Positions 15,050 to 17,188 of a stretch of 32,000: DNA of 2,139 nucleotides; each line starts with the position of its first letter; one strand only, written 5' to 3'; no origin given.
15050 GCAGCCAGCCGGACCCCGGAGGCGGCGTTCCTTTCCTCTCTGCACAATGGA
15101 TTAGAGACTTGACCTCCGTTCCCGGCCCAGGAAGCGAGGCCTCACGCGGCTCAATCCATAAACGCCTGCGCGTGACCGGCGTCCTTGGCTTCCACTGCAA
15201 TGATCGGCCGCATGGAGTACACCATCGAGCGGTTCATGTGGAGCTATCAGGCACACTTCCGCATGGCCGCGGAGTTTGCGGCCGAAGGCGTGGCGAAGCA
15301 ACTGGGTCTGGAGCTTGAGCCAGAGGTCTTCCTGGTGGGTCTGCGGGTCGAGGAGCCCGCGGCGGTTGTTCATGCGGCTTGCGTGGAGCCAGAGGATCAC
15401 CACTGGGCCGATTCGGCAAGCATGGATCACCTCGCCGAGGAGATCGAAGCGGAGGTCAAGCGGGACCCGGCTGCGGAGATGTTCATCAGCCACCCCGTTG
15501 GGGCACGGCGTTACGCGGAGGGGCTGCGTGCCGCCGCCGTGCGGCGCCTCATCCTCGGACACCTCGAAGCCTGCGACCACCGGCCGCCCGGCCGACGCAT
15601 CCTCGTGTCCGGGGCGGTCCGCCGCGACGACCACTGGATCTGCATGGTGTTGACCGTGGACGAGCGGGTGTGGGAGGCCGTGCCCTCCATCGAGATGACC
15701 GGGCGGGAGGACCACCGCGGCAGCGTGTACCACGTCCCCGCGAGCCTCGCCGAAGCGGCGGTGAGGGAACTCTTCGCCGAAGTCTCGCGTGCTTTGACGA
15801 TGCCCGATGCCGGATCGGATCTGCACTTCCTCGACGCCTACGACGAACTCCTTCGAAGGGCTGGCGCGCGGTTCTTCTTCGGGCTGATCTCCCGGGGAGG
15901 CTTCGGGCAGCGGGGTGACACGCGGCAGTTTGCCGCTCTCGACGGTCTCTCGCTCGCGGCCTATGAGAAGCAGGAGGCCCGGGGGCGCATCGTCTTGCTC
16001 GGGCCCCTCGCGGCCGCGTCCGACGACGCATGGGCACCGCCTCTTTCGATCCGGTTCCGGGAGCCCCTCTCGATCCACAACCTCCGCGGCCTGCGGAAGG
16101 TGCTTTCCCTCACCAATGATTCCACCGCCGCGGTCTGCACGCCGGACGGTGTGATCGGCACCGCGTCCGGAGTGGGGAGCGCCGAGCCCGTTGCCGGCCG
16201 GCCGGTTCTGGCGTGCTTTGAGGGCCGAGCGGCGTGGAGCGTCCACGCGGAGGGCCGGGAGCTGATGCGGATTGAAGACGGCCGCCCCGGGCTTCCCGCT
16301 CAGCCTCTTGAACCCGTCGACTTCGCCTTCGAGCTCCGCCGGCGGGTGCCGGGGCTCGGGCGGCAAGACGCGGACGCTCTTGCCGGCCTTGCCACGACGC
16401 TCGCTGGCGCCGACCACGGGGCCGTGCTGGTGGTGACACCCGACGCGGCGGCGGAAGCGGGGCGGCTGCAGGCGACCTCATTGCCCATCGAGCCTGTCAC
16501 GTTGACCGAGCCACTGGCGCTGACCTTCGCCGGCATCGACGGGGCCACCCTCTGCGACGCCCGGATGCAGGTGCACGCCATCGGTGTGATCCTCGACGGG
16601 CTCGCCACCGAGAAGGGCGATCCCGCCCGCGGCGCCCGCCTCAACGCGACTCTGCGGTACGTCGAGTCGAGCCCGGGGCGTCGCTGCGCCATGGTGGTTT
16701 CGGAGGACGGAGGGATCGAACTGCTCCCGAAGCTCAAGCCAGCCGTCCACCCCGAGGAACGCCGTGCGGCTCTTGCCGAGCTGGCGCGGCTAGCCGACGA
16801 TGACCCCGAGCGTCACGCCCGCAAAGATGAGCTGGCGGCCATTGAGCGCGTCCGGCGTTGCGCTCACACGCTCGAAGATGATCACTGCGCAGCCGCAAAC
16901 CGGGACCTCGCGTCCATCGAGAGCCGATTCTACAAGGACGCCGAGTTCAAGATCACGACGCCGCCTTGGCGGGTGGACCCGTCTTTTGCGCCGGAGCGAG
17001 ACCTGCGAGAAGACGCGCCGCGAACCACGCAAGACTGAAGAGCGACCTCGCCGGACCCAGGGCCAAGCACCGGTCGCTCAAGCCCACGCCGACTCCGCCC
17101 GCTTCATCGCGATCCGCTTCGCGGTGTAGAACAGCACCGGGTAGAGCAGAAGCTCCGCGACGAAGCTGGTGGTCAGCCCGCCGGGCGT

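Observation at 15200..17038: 617-aa protein with a divergent diadenylate-cyclase-like (DAC/DisA_N) C-terminal domain in an accessory cassette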

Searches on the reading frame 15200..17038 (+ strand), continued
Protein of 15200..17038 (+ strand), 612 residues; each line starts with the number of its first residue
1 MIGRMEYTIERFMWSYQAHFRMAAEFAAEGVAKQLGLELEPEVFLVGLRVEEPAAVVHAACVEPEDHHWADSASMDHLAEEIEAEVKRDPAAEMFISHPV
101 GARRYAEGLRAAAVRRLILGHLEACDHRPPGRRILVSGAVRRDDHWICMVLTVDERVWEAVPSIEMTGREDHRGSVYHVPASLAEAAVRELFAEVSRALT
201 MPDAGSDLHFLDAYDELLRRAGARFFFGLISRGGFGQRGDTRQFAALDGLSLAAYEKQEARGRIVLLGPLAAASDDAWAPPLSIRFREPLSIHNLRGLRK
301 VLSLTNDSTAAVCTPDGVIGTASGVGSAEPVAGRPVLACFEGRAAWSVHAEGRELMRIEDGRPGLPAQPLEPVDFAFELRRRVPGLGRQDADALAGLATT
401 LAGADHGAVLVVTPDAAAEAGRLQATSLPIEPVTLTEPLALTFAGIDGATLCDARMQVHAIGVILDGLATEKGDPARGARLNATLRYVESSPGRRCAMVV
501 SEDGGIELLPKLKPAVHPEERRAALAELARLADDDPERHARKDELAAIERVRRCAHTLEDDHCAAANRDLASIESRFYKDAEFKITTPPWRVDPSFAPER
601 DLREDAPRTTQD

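Call 62: find_encoding_contigs(protein=P0027, flank=8000, max_places=1)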
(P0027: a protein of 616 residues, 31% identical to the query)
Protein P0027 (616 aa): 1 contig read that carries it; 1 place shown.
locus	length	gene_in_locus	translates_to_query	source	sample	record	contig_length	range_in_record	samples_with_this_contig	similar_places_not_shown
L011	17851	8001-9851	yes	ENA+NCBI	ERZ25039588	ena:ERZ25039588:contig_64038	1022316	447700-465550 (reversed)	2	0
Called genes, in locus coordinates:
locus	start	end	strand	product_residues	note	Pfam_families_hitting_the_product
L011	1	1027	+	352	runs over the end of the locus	PF01555:N6_N4_Mtase (faint)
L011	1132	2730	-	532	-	-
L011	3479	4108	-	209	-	-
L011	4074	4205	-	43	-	-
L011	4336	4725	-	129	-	-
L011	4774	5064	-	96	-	-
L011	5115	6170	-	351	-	PF01590:GAF (weak), PF00990:GGDEF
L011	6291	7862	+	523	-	-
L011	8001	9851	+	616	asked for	PF21752:DACNG, PF21750:DACNH, PF02457:DAC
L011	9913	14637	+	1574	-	-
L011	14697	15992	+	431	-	-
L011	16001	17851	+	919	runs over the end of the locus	-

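Call 63: find_encoding_contigs(protein=P0016, flank=8000, max_places=1)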
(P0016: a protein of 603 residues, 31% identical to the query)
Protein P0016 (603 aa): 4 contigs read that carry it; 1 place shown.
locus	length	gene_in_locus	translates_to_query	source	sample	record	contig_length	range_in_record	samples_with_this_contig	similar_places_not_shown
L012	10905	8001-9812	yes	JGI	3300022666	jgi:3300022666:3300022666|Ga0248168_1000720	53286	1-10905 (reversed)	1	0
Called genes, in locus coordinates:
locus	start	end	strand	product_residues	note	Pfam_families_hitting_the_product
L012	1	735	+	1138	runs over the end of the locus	PF07916:TraG_N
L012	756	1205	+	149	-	-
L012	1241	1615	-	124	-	-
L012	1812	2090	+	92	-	PF05406:WGR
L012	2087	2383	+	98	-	PF18291:HU-HIG, PF00216:Bac_DNA_binding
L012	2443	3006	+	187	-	-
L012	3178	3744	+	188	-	PF05706:CDKN3 (weak), PF22785:Tc-R-P, PF22784:PTP-SAK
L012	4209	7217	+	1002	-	PF00176:SNF2-rel_dom (weak), PF04851:ResIII (faint), PF00271:Helicase_C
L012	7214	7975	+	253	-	PF14335:DUF4391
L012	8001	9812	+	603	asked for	PF21752:DACNG, PF21750:DACNH, PF02457:DAC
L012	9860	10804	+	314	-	-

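Call 64: find_encoding_contigs(protein=P0053, flank=8000, max_places=1)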
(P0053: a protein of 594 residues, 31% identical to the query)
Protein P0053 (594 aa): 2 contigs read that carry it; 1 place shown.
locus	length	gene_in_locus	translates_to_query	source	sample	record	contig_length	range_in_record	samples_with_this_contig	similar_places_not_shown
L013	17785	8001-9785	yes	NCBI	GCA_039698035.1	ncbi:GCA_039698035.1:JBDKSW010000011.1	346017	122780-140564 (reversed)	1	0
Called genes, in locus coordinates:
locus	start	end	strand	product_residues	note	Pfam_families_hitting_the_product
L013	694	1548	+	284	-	PF13353:Fer4_12 (weak), PF04055:Radical_SAM (weak)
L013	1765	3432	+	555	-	PF00004:AAA, PF17862:AAA_lid_3 (faint)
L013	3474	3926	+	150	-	-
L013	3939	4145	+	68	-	PF11211:DUF2997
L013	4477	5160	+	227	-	PF10502:Peptidase_S26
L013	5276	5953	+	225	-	PF00515:TPR_1 (faint), PF07719:TPR_2 (faint), PF13181:TPR_8 (faint), PF13428:TPR_14 (faint), PF14559:TPR_19 (faint), PF13431:TPR_17 (faint), PF13371:TPR_9 (faint)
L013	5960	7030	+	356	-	PF00437:T2SSE, PF13401:AAA_22 (weak)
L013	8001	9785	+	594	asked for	PF21752:DACNG, PF21750:DACNH, PF02457:DAC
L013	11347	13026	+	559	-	PF01145:Band_7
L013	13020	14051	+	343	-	PF01145:Band_7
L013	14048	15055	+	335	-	PF01145:Band_7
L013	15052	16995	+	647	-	PF00122:E1-E2_ATPase, PF00702:Hydrolase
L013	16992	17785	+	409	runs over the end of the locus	PF00160:Pro_isomerase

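Call 65: find_related_loci(query=A1, collection=genome_contigs, flank=8000)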
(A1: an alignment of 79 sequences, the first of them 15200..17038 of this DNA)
Query A1 (612 aa) in genome_contigs; peptide patterns used: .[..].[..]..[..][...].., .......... (x = any residue, [..] = any of these).
600 stretches matched a pattern (row limit reached: there are more); 582 encode a relative of the query (tblastn E <= 1e-3); the best 80 are kept; 80 distinct loci.
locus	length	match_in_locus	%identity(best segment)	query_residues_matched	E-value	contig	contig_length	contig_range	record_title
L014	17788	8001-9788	35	5-602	1e-106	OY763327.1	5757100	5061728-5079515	MAG: Phycisphaeraceae bacterium isolate 55aab3a5-de4e-4c55-acd5-ede7382e386b genome assembly, chromosome: 1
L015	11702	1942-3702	32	5-598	2e-80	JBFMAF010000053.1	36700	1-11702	MAG: Acidobacteriota bacterium isolate MAG131 MAG131_53, whole genome shotgun sequence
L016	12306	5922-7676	30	5-602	1e-79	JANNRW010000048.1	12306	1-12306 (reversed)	MAG: Geobacteraceae bacterium isolate SOY_31_metabat_301 SOY_31_k141_555778, whole genome shotgun sequence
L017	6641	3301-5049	32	3-599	5e-75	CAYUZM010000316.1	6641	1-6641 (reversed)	MAG TPA_asm: uncultured Solibacteraceae bacterium isolate SRP302447_co4_295 genome assembly, contig: NODE_31377_length_6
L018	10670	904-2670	33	5-598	1e-74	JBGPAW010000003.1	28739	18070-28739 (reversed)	MAG: Phycisphaerae bacterium isolate OBJ_0618_130150_12 k141_660055_length_28739_cov_10.0000, whole genome shotgun seque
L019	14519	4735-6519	33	5-599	3e-78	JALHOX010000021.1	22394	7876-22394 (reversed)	MAG: Phycisphaerae bacterium isolate bin.198_sub c_000000009682, whole genome shotgun sequence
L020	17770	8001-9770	31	1-598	9e-74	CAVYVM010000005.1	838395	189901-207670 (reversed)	MAG: uncultured Acidobacteriaceae bacterium isolate MFD03346.bin.1.74 genome assembly, contig: contig_27640, whole genom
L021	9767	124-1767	29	5-567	6e-72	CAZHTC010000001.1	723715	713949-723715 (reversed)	MAG TPA_asm: uncultured Bifidobacteriaceae bacterium isolate SRP257259_co1_20 genome assembly, contig: NODE_4_length_723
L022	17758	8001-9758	30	5-598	2e-71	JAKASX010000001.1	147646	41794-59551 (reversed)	MAG: Acidobacteria bacterium isolate YP1.bin9 NODE_98_length_147646_cov_3.437157, whole genome shotgun sequence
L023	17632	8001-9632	33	8-568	2e-71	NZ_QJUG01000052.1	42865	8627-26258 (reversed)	Allorhizocola rhizosphaerae strain CPCC 204380 contig52, whole genome shotgun sequence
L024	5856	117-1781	29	5-574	2e-71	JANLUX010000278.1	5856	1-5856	MAG: Bacteroidota bacterium isolate OTE_21_metabat_266 OTE_21_k141_1910449, whole genome shotgun sequence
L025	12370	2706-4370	28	5-574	6e-71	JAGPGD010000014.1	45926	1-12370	MAG: Paludibacteraceae bacterium isolate Gw_SlDig_bin_148 Gw_SlDig_1077_length_45926_cov_21.969410, whole genome shotgun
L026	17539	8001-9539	32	8-534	9e-71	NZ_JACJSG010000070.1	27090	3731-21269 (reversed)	Anabaena azotica FACHB-119 contig70, whole genome shotgun sequence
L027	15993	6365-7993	33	5-575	1e-70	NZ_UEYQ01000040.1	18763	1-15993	Ciceribacter sp. T2.26MG-112.2 isolate T2.26MG-112.21, whole genome shotgun sequence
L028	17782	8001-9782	29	4-605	2e-70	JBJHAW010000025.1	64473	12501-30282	MAG: Planctomycetaceae bacterium isolate SF2967_J5348.vamb.020 NODE_559_length_64473_cov_1.685031, whole genome shotgun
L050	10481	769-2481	33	8-596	1e-61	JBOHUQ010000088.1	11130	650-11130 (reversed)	MAG: Candidatus Dormibacteraceae bacterium isolate H1-S_metabat2.bin.25 k127_315810, whole genome shotgun sequence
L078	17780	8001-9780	34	5-602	1e-86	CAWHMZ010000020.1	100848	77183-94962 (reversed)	MAG: uncultured Isosphaeraceae bacterium isolate MFD09567.bin.2.77 genome assembly, contig: contig_41594, whole genome s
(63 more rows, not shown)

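Call 95: search_protein_representatives(protein=window:15200-17038:+)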
Query: 612 residues. Proteins with E-value up to 0.001 (for the whole library): 1847; up to 1e-10: 1073; up to 1e-30: 378. The best 150 are listed.
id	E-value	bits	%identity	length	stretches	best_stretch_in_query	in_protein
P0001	0.0e+00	1346.3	99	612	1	1-612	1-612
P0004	1.3e-106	373.9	40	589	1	5-602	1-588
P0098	4.9e-93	329.1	35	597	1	7-602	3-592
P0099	6.2e-93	328.8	36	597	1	7-602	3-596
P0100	1.6e-84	301.0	34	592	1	8-602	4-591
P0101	5.1e-84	299.3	33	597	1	7-602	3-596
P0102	8.0e-73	262.3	36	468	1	11-479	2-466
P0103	8.4e-66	239.1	31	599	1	6-602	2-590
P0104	2.1e-65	237.8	32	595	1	8-602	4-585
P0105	2.5e-65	237.6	33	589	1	8-582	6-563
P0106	9.3e-65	235.7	34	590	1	12-533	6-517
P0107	1.4e-64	235.1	31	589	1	7-586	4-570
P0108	1.4e-62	228.5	36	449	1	151-603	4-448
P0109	4.2e-62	226.9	30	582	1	13-589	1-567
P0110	9.1e-62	225.8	34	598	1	9-579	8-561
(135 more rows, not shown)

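Call 97: search_protein_families(library=pfam, proteins=[L014:4528-6501:-, L014:6648-7568:-, L014:9836-11005:-, L014:11443-11994:-, L014:13238-13720:+, L078:5143-6366:+, L078:6854-7471:-, L078:10252-11949:-, L078:11979-12518:+, L078:14201-15046:-], max_evalue=0.001)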
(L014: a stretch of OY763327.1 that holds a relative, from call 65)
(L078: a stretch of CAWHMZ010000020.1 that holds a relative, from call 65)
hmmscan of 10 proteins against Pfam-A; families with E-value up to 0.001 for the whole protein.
L014:4528-6501:- (658 aa): 4 families
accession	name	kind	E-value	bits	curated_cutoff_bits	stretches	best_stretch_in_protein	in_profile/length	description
PF13292.11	DXP_synthase_N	-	7.3e-103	344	21.2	1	12-287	1-274/274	1-deoxy-D-xylulose-5-phosphate synthase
PF02779.29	Transket_pyr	-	2.1e-33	115.9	27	1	324-485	4-172/174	Transketolase, pyrimidine binding domain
PF02780.25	Transketolase_C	-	1.2e-17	64.4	25.9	1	512-633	8-124/124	Transketolase, C-terminal domain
PF00456.26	Transketolase_N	-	2.3e-05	24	22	0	33-187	6-187/334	Transketolase, thiamine diphosphate binding domain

L014:6648-7568:- (307 aa): 1 family
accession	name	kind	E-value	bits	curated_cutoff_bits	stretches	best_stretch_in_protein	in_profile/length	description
PF00348.22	polyprenyl_synt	-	8.8e-60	202.4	27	1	40-282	2-235/251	Polyprenyl synthetase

L014:9836-11005:- (390 aa): 2 families
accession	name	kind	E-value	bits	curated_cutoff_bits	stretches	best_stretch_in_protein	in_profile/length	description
PF04101.22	Glyco_tran_28_C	-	2.5e-29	102.9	22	1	199-358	1-154/166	Glycosyltransferase family 28 C-terminal domain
PF03033.26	Glyco_transf_28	-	1.6e-22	80.5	26.2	1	18-157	1-139/139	Glycosyltransferase family 28 N-terminal domain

L014:11443-11994:- (184 aa): 1 family
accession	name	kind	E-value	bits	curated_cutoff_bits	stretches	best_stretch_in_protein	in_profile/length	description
PF00731.26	AIRC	-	6e-58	195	30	1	28-175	2-147/148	AIR carboxylase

L014:13238-13720:+ (161 aa): 5 families
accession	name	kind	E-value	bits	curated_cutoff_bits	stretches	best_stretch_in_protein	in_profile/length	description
PF00583.31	Acetyltransf_1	-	3.1e-15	56.9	20.7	1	38-120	29-115/116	Acetyltransferase (GNAT) family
PF13508.13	Acetyltransf_7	-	1.9e-08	35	27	1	46-120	6-81/84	Acetyltransferase (GNAT) domain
PF13673.13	Acetyltransf_10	-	1.3e-05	25.6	23.6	1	45-120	33-106/128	Acetyltransferase (GNAT) domain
PF13302.13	Acetyltransf_3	-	6.2e-05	24.2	25.4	1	44-121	52-137/138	Acetyltransferase (GNAT) domain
PF14542.12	Acetyltransf_CG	-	0.00023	21.7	30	1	51-99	6-59/80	GCN5-related N-acetyl-transferase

L078:5143-6366:+ (408 aa): 1 family
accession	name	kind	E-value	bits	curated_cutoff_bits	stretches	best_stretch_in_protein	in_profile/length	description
PF04607.23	RelA_SpoT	-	1.1e-15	58.3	27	1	88-207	2-111/113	Region found in RelA / SpoT proteins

L078:6854-7471:- (206 aa): 0 families

L078:10252-11949:- (566 aa): 0 families

L078:11979-12518:+ (180 aa): 1 family
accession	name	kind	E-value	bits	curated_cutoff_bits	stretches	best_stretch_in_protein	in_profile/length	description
PF02265.22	S1-P1_nuclease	-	4.9e-33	115.5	29.5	1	41-167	1-131/258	S1/P1 Nuclease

L078:14201-15046:- (282 aa): 6 families
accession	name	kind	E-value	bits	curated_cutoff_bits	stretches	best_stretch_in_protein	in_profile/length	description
PF01695.23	IstB_IS21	-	1.2e-68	231.6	24.1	1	41-274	3-236/238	IstB-like ATP binding protein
PF13191.12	AAA_16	-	8.9e-05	23.5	32.6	1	116-174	11-75/167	AAA ATPase domain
PF13401.12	AAA_22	-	8.9e-05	23.3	27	0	129-162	5-33/130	AAA domain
PF13481.12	AAA_25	-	0.00019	21.6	27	1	124-160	28-63/195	AAA domain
PF02463.25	SMC_N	-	0.00033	20.6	40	1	129-171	24-67/220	RecF/RecN/SMC N terminal domain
PF00308.24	Bac_DnaA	-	0.00054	20.6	23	1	133-235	38-143/162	Bacterial DnaA ATPAse domain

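Call 102: fold_search(model_id=the predicted structure, library=viral)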
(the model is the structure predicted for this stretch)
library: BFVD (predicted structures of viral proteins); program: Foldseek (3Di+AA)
matches with E <= 10: 254; with E <= 0.001: 0
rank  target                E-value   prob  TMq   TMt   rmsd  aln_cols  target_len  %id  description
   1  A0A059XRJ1            1.5e-02  0.38  0.10  0.15  17.3       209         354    9  NS1 protein (Fragment) [Bufavirus-1]
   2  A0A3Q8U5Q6            3.2e-02  0.12  0.10  0.14  18.1       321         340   10  (no name in the UniProt tables at hand)
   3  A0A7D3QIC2            7.0e-02  0.38  0.11  0.28  13.5       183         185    9  (no name in the UniProt tables at hand)
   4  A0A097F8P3            7.0e-02  0.28  0.12  0.11  16.4       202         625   10  Initiator protein NS1 [Tusavirus 1]
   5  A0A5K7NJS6            1.1e-01  0.25  0.10  0.25   9.5       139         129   14  Uncharacterized protein [Rothia phage Spartoi]
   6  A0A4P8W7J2            1.4e-01  0.14  0.09  0.15  15.6       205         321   11  (no name in the UniProt tables at hand)
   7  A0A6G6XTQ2            1.5e-01  0.16  0.08  0.21  13.2       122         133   16  Uncharacterized protein [Salmonella phage P46FS4]
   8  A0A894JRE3            1.7e-01  0.14  0.10  0.15  18.5       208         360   10  (no name in the UniProt tables at hand)
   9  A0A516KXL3            1.9e-01  0.05  0.08  0.12  26.4       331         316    9  (no name in the UniProt tables at hand)
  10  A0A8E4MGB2            2.2e-01  0.07  0.07  0.05  18.7       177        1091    9  Replicase large subunit [Erysiphe necator associated tobamo-like virus 2]
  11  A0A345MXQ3            3.1e-01  0.11  0.08  0.10  15.1       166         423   13  (no name in the UniProt tables at hand)
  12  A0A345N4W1            3.1e-01  0.08  0.11  0.12  17.7       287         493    5  (no name in the UniProt tables at hand)
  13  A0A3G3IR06            3.3e-01  0.08  0.09  0.11  19.0       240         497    9  (no name in the UniProt tables at hand)
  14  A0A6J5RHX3            3.3e-01  0.03  0.07  0.13  20.9       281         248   11  Uncharacterized protein [uncultured Caudovirales phage]
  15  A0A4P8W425            3.8e-01  0.06  0.06  0.10  16.8       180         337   11  (no name in the UniProt tables at hand)
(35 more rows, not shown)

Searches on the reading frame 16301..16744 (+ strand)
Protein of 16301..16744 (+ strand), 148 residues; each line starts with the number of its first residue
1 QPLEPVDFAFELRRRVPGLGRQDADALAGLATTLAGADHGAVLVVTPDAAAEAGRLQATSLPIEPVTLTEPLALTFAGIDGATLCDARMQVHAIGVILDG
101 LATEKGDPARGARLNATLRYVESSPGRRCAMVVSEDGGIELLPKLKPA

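Call 48: search_solved_structures(query=window:16301-16744:+, max_evalue=10, show_alignments=3)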
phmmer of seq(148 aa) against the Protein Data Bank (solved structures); distinct sequences matched with E-value up to 10: 1.
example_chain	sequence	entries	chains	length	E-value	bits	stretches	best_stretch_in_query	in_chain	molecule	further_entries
1fc4_A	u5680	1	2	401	0.042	17.5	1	3-51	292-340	2-AMINO-3-KETOBUTYRATE CONENZYME A LIGASE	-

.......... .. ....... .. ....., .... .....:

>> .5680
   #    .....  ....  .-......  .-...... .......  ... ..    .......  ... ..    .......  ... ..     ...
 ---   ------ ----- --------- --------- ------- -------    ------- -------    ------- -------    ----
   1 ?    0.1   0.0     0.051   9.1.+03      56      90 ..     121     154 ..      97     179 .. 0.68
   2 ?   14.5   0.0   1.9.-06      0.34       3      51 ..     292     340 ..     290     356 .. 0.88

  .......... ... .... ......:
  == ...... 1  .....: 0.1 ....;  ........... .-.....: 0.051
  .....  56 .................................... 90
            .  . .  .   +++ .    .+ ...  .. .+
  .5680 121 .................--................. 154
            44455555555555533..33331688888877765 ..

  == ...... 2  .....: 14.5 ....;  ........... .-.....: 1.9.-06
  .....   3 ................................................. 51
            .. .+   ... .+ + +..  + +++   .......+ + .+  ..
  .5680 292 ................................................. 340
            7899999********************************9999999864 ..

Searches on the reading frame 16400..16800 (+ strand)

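Call 8: search_protein_families(library=pfam, proteins=[window:16400-16800:+], max_evalue=10)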
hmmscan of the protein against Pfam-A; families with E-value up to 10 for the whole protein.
window:16400-16800:+ (133 aa): 0 families
